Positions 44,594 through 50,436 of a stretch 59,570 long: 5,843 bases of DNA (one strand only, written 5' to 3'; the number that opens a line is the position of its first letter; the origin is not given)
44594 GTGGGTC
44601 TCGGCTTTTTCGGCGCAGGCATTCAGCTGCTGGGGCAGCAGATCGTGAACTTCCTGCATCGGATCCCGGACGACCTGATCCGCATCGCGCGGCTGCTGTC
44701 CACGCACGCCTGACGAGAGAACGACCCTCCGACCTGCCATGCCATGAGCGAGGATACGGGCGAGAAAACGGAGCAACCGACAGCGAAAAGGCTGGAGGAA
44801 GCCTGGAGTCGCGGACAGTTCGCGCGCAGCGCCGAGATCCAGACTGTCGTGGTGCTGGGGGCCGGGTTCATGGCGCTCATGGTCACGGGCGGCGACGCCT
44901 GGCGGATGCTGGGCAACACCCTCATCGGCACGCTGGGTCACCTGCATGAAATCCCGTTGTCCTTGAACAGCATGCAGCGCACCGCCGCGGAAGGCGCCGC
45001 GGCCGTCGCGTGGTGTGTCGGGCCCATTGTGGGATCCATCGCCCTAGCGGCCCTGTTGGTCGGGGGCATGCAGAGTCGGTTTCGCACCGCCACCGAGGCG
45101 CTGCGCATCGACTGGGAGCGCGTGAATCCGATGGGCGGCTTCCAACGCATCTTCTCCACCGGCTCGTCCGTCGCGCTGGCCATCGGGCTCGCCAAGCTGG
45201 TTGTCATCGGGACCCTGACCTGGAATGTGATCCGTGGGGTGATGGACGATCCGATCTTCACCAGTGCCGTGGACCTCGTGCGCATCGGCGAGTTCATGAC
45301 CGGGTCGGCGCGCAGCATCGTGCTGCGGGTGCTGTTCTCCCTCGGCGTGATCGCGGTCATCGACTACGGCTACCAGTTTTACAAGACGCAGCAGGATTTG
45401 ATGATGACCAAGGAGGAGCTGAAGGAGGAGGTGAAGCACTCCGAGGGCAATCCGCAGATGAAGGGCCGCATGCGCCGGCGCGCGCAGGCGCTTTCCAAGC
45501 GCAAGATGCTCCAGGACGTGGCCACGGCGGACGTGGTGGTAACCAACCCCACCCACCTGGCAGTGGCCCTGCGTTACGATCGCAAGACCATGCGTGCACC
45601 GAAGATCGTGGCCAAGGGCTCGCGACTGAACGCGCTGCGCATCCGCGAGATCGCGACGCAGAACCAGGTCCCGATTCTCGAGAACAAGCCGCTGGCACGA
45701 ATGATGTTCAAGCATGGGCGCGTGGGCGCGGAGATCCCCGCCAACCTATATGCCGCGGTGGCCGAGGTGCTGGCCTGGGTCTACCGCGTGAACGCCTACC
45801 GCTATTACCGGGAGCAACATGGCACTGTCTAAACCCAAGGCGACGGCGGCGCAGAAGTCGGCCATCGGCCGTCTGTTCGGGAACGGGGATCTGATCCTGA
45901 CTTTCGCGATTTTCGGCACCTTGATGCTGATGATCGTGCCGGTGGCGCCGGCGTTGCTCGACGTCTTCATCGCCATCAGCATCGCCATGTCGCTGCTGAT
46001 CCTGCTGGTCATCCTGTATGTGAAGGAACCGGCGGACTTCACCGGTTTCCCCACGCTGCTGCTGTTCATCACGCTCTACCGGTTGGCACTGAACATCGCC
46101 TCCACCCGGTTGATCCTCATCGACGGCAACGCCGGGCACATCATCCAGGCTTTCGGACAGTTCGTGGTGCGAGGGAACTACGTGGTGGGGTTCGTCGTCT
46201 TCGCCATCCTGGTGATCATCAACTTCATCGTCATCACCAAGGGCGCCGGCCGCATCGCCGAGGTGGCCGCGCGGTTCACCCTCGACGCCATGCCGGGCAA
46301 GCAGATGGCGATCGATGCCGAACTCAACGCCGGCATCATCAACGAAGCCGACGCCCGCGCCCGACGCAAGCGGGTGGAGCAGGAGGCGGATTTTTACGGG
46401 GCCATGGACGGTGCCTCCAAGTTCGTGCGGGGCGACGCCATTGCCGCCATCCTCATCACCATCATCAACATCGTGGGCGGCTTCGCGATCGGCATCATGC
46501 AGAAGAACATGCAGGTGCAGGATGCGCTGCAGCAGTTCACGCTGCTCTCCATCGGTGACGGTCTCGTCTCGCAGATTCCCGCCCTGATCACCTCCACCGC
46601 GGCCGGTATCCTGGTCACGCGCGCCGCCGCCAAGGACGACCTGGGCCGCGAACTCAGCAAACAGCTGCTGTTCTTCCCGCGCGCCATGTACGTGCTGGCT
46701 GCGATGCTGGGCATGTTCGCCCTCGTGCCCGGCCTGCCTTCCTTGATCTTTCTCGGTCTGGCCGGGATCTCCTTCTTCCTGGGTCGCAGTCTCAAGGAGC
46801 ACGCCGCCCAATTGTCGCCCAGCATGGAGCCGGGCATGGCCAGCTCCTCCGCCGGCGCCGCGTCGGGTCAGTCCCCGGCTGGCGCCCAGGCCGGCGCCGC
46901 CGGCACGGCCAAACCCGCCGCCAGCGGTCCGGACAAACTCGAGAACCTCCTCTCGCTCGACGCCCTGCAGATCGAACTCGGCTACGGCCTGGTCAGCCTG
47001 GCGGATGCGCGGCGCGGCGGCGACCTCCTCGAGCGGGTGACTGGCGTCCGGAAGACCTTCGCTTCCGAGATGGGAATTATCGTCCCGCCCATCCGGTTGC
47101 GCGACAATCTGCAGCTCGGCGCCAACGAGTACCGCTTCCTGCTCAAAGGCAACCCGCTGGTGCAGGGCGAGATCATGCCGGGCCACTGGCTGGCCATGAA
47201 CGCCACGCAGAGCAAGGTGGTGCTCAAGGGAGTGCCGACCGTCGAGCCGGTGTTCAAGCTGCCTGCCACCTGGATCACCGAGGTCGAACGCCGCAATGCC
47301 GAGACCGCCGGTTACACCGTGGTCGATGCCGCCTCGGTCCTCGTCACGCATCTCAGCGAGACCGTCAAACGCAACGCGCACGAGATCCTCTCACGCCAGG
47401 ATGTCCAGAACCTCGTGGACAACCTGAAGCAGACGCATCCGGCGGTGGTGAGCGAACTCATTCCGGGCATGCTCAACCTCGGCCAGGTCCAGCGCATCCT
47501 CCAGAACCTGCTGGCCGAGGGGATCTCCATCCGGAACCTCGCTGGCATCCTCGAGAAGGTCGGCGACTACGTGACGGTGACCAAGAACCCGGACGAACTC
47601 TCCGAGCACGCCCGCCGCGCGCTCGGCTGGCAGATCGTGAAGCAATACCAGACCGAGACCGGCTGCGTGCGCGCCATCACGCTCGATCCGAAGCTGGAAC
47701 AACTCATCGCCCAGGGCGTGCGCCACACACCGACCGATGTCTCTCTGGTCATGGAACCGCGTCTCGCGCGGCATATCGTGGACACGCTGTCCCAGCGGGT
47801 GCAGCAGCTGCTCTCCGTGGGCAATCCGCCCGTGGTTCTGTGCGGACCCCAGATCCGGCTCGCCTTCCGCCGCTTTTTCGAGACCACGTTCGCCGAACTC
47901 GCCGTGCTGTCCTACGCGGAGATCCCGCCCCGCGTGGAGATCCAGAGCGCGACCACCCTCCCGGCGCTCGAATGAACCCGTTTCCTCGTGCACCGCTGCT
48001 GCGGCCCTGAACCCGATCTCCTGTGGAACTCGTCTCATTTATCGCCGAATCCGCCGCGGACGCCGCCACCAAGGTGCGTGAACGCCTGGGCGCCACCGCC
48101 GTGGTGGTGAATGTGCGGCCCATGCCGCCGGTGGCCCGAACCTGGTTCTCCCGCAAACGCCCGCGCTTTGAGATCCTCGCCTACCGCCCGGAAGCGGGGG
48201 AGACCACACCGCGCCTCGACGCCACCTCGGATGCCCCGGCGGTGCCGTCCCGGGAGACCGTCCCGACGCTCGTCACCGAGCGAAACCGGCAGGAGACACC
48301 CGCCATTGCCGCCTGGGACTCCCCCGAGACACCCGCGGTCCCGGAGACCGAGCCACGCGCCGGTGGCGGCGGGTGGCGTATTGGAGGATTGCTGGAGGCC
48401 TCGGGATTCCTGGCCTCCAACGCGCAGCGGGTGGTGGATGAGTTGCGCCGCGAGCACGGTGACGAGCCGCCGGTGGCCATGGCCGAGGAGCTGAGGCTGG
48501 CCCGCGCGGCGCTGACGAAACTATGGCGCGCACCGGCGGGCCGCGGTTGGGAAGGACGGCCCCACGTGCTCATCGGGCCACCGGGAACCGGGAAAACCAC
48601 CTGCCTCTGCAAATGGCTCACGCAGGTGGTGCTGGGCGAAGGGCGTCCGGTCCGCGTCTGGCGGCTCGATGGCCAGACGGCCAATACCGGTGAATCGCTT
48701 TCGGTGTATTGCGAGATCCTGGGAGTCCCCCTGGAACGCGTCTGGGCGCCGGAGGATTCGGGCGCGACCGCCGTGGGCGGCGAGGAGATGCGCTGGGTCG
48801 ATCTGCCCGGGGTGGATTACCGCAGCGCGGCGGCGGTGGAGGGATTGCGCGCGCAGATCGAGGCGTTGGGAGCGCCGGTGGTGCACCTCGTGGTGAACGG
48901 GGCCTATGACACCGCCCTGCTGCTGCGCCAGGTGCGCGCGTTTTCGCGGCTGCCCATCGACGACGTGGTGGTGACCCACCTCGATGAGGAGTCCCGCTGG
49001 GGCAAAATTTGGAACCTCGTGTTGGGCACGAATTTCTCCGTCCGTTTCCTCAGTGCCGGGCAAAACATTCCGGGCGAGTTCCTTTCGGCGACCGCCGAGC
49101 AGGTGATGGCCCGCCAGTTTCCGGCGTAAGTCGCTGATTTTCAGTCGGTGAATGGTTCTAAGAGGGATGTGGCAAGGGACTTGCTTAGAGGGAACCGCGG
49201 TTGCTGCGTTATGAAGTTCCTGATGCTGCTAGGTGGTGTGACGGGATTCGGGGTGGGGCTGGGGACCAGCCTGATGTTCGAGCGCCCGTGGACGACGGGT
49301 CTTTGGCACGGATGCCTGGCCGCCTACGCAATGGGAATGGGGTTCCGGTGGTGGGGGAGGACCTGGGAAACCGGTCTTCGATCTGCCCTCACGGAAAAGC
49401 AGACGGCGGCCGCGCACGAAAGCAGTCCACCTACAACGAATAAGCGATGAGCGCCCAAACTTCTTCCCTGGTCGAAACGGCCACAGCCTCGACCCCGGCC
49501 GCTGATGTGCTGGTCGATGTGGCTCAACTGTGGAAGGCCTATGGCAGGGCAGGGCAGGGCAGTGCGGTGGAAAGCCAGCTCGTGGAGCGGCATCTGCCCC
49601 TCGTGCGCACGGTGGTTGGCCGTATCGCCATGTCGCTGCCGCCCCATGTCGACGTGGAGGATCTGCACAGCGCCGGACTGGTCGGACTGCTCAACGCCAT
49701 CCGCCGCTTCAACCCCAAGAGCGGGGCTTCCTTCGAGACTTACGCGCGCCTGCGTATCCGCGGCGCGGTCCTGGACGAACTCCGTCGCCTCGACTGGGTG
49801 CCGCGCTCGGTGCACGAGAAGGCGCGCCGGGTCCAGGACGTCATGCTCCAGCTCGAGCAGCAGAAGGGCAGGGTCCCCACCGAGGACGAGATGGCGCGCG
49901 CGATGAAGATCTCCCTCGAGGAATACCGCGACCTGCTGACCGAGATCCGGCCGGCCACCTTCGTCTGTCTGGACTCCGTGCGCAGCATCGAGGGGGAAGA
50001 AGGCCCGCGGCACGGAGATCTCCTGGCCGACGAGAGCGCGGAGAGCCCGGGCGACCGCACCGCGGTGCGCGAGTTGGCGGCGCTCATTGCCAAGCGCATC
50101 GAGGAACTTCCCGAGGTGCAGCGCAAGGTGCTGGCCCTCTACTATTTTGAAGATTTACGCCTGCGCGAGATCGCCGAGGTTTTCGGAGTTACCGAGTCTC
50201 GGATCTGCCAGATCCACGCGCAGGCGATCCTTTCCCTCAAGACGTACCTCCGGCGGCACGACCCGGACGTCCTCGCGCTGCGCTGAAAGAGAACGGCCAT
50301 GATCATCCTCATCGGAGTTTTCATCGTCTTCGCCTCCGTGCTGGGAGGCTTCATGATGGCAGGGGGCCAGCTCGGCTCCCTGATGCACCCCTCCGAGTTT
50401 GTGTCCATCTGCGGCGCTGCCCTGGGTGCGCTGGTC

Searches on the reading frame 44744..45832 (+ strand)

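Call 51: search_protein_families(library=pfam, proteins=[window:44744-45832:+], max_evalue=0.00001)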
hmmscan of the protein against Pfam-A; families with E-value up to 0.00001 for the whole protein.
window:44744-45832:+ (362 aa): 1 family
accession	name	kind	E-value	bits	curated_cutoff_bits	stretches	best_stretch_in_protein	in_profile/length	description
PF01312.24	Bac_export_2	-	2.8e-110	369.1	24.4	1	6-346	1-335/335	FlhB HrpN YscU SpaS Family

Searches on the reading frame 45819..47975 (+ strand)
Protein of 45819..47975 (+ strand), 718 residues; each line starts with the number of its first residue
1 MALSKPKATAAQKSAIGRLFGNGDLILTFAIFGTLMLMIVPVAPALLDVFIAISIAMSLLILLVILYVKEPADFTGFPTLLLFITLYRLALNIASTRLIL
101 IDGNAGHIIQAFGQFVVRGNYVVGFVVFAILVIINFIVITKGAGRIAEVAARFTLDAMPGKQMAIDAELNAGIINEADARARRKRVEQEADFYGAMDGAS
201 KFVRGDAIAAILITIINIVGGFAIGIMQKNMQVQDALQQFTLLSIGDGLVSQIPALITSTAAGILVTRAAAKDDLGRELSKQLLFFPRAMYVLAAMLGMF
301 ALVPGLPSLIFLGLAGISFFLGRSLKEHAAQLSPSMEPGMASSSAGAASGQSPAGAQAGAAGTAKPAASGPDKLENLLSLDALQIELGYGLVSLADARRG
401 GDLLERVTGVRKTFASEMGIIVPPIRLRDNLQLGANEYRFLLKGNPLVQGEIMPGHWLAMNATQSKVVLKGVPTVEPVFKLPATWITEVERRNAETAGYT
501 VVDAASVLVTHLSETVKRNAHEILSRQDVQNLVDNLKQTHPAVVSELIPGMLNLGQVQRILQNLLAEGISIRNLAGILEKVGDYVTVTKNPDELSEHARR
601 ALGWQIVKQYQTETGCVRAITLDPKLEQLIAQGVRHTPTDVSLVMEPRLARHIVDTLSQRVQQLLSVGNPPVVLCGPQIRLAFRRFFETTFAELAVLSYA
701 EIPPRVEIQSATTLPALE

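Call 51: search_protein_families(library=pfam, proteins=[window:45819-47975:+], max_evalue=0.00001)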
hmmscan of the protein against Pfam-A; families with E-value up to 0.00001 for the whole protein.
window:45819-47975:+ (718 aa): 1 family
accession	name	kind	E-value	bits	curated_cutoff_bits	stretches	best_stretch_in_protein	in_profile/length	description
PF00771.25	FHIPEP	-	8.4e-265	880.8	29.1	1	35-706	2-656/657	FHIPEP family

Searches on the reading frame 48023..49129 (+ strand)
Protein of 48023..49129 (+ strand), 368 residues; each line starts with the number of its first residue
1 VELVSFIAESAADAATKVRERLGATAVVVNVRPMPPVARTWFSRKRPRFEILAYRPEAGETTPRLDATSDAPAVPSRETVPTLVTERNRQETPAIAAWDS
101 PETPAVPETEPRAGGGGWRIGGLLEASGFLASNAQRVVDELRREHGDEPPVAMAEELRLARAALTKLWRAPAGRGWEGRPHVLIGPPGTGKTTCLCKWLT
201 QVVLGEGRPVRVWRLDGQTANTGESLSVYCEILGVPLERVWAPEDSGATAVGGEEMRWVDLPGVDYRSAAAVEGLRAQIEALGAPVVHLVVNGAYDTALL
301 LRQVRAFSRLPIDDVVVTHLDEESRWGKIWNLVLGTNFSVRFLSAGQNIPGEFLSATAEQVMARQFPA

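Call 51: search_protein_families(library=pfam, proteins=[window:48023-49129:+], max_evalue=0.00001)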
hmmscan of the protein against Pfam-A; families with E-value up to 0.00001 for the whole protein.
window:48023-49129:+ (368 aa): 2 families
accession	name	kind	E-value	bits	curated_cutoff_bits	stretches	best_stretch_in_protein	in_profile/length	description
PF00448.28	SRP54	-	1.5e-10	41.5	22.7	1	182-362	5-191/196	SRP54-type protein, GTPase domain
PF13481.12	AAA_25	-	8.4e-06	26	27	0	176-282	29-141/195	AAA domain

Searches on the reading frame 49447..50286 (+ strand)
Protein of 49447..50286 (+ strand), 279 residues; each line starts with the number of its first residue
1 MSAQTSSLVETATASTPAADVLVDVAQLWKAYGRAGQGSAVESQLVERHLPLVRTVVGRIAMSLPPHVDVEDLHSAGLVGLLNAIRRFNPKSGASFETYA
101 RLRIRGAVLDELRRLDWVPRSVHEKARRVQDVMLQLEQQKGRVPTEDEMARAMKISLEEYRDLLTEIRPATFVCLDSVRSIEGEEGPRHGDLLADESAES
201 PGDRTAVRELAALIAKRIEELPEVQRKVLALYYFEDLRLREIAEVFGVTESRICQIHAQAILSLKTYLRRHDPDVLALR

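Call 51: search_protein_families(library=pfam, proteins=[window:49447-50286:+], max_evalue=0.00001)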
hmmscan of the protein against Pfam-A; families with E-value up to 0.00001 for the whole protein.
window:49447-50286:+ (279 aa): 5 families
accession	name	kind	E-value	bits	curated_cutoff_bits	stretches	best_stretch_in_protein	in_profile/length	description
PF04542.20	Sigma70_r2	-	5.2e-17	61.8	24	1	45-117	1-70/71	Sigma-70 region 2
PF04545.22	Sigma70_r4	-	4.5e-14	52.1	24.1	1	218-265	2-49/50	Sigma-70, region 4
PF04539.22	Sigma70_r3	-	1e-10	42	25.3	1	124-203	1-76/78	Sigma-70 region 3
PF08281.18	Sigma70_r4_2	-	3.4e-10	39.8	25.7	1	214-252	4-42/54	Sigma-70, region 4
PF04297.20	UPF0122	-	5.1e-06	27.1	22.7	0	221-257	18-54/101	Putative helix-turn-helix protein, YlxM / p13 like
